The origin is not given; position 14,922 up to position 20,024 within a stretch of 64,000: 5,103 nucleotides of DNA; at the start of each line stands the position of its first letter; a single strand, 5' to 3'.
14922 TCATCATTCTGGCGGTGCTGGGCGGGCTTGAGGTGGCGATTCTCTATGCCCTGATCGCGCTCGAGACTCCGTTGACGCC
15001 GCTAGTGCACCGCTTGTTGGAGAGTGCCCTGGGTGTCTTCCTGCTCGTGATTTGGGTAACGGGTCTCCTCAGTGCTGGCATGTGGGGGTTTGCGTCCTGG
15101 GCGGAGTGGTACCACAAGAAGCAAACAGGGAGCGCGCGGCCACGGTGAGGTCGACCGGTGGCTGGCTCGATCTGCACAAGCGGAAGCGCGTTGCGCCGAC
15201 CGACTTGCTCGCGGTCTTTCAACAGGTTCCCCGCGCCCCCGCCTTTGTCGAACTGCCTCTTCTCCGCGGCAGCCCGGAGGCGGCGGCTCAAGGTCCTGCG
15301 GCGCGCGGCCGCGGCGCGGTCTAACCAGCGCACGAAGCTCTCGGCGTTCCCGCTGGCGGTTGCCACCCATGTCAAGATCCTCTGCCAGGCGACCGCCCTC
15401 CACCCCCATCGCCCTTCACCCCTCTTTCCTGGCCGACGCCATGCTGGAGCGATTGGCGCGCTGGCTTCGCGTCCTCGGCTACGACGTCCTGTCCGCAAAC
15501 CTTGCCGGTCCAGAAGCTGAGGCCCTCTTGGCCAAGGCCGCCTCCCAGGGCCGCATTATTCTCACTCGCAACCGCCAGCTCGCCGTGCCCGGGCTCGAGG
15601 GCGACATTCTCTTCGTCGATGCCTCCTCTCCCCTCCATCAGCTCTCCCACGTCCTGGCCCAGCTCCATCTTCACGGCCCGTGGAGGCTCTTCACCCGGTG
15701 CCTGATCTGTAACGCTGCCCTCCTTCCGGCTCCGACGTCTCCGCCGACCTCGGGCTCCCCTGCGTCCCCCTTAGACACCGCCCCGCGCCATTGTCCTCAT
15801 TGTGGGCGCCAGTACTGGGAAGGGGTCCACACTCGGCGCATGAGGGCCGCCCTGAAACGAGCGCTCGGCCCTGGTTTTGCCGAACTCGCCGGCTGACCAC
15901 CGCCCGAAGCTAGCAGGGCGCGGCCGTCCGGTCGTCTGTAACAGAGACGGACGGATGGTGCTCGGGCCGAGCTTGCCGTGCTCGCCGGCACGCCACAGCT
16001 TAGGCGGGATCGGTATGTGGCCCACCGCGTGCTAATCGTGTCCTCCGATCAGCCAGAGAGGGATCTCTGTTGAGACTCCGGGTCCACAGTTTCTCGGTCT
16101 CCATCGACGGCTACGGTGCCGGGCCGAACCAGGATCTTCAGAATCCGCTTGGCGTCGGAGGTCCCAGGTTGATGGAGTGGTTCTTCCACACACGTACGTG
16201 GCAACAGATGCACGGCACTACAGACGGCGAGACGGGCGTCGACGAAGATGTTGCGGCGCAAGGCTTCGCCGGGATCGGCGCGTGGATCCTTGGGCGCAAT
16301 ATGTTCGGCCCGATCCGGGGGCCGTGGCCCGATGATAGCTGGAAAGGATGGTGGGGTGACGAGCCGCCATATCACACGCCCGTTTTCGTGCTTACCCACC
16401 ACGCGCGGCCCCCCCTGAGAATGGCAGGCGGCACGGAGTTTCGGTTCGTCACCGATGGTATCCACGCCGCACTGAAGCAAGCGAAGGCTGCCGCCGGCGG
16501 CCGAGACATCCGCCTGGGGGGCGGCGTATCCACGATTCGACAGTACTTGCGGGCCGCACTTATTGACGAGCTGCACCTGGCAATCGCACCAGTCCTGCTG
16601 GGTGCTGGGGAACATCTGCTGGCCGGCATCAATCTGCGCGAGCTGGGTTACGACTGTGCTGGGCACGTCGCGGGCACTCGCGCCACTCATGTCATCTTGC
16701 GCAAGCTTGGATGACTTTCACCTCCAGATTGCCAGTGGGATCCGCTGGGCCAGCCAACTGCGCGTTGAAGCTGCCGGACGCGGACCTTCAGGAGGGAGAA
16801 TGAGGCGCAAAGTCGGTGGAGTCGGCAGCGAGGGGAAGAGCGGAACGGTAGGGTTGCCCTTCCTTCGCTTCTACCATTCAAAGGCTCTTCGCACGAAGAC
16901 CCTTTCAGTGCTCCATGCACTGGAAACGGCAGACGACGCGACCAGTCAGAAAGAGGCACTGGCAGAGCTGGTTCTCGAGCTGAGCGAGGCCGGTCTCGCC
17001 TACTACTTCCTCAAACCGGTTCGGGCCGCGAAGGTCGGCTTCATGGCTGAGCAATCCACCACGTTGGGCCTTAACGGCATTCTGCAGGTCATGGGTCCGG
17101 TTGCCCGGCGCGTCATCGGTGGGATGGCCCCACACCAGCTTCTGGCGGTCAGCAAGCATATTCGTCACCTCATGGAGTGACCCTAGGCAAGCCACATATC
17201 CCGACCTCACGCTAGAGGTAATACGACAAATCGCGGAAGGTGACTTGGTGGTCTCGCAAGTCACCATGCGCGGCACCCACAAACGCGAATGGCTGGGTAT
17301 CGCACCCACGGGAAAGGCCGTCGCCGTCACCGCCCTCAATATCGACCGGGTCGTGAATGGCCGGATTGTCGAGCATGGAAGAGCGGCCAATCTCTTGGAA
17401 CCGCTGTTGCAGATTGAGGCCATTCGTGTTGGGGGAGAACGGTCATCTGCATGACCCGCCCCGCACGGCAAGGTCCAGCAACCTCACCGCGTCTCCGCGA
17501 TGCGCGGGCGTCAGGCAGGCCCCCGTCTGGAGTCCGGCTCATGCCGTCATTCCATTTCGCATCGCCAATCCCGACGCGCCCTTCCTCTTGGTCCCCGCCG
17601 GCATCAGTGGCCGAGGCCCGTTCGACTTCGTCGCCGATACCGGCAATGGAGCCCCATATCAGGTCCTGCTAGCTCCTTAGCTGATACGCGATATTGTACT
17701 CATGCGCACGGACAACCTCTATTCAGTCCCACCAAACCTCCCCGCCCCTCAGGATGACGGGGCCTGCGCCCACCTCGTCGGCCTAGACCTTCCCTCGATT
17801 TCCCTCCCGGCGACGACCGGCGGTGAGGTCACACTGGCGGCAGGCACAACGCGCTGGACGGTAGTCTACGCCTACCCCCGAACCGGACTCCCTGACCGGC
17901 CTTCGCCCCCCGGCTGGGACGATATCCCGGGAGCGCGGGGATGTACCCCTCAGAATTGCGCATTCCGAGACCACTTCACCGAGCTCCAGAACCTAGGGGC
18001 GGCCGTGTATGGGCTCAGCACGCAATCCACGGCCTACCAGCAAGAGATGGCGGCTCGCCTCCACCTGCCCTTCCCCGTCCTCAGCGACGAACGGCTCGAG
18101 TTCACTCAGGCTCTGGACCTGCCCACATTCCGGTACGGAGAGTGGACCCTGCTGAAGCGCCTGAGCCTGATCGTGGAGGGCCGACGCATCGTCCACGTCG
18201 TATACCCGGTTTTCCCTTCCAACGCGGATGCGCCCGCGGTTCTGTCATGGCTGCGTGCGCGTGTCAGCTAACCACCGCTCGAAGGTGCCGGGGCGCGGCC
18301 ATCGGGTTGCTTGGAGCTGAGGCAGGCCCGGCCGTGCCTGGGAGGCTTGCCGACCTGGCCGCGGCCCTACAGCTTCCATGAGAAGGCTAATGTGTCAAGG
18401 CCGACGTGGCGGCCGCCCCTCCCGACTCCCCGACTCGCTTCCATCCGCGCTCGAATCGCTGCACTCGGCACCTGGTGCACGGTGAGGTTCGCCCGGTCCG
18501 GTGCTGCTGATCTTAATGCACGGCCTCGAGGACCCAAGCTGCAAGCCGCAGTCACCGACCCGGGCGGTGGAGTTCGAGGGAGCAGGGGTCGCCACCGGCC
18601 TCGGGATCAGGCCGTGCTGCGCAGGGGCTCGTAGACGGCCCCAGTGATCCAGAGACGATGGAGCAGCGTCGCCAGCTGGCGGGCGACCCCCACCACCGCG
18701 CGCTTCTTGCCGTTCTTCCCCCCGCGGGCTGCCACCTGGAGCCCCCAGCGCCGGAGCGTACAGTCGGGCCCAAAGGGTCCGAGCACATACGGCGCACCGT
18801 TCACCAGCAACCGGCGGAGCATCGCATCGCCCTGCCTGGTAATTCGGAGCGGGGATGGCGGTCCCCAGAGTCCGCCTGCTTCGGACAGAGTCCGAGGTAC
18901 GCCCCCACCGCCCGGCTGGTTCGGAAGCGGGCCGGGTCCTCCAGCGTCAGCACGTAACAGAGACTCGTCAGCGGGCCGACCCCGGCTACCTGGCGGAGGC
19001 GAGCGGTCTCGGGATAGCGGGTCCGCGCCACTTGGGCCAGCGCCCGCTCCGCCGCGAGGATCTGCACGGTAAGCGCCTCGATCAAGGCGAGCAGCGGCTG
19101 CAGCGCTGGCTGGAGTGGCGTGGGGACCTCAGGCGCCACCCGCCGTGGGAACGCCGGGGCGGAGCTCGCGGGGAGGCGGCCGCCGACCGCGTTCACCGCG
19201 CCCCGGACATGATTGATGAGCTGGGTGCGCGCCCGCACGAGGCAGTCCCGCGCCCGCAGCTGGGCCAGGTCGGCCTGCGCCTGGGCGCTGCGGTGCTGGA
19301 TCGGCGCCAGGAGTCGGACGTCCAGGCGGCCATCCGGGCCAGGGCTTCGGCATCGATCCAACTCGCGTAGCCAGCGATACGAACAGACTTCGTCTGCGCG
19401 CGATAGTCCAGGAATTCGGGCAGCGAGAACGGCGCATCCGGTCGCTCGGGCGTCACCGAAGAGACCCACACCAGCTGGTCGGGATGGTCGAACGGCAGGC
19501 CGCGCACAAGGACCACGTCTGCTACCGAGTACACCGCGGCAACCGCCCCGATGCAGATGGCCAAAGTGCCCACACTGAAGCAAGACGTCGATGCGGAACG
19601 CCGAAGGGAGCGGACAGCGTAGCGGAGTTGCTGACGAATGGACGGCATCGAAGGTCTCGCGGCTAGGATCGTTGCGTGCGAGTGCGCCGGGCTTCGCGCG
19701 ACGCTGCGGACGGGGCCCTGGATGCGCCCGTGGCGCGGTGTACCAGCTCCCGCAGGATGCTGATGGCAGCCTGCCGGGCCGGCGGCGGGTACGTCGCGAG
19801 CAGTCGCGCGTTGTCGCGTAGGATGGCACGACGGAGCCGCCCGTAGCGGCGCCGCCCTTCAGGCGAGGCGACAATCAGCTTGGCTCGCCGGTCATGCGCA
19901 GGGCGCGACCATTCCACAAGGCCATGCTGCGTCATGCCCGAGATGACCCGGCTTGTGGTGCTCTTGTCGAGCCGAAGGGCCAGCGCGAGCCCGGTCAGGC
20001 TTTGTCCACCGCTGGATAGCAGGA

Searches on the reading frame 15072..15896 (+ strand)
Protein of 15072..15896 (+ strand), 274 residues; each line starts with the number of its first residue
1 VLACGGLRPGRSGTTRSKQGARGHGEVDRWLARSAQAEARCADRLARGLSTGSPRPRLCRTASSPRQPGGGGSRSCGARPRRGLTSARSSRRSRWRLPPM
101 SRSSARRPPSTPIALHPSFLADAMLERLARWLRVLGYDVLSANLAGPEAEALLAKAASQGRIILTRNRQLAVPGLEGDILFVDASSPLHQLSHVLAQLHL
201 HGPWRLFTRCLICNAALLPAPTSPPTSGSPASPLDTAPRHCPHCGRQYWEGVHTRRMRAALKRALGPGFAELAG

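Call 16: search_protein_families(library=pfam, proteins=[window:15072-15896:+], max_evalue=0.001)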
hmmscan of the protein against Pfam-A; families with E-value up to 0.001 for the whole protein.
window:15072-15896:+ (274 aa): 1 family
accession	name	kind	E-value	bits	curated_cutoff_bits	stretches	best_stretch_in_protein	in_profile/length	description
PF01927.22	Mut7-C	-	7.5e-30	104.4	23.3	1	118-260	2-145/146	Mut7-C RNAse domain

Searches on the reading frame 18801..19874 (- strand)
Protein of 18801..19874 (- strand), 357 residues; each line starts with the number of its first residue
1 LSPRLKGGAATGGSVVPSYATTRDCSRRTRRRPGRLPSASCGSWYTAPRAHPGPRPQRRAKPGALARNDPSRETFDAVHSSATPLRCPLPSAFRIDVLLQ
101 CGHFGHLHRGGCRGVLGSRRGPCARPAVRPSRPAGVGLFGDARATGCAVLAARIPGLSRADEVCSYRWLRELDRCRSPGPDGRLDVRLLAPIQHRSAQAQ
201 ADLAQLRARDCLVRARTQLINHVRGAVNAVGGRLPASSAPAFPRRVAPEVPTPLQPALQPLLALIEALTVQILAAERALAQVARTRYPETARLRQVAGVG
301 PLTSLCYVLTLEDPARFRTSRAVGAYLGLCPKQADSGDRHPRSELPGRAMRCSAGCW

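Call 16: search_protein_families(library=pfam, proteins=[window:18801-19874:-], max_evalue=0.001)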
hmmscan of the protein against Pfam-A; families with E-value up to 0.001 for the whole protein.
window:18801-19874:- (357 aa): 1 family
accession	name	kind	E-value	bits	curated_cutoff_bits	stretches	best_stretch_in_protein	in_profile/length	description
PF02371.22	Transposase_20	-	2.9e-11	44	21.3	1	292-342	3-53/87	Transposase IS116/IS110/IS902 family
